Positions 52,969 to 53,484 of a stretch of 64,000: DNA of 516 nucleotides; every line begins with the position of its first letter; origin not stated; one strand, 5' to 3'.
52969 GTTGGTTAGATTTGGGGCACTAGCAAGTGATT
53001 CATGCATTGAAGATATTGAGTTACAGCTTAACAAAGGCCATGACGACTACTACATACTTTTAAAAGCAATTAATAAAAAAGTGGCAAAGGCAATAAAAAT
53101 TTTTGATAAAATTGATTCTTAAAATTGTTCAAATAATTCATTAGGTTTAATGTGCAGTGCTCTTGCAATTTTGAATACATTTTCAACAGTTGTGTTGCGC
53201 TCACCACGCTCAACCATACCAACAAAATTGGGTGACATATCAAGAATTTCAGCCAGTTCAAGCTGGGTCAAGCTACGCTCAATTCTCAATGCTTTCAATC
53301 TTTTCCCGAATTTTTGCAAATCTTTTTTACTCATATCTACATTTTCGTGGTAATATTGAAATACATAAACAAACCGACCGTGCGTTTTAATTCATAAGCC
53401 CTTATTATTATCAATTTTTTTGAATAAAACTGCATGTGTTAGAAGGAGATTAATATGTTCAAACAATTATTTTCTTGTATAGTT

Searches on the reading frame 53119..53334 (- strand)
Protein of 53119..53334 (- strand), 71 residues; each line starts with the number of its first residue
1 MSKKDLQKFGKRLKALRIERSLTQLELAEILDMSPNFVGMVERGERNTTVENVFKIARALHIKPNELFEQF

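Call 19: search_protein_families(library=pfam, proteins=[window:53119-53334:-], max_evalue=0.01)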
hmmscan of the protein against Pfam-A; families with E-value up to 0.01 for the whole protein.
window:53119-53334:- (71 aa): 4 families
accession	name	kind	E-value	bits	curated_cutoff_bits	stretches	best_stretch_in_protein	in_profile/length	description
PF01381.28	HTH_3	-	4.5e-15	55.9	23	1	13-67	1-55/55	Helix-turn-helix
PF12844.13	HTH_19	-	5e-08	33.2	30.2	1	10-68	1-59/64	Helix-turn-helix domain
PF13560.12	HTH_31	-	1.8e-07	31.8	27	1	9-66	2-60/64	Helix-turn-helix domain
PF13443.12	HTH_26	-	2.5e-05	24.9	22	1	12-69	1-59/63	Cro/C1-type HTH DNA-binding domain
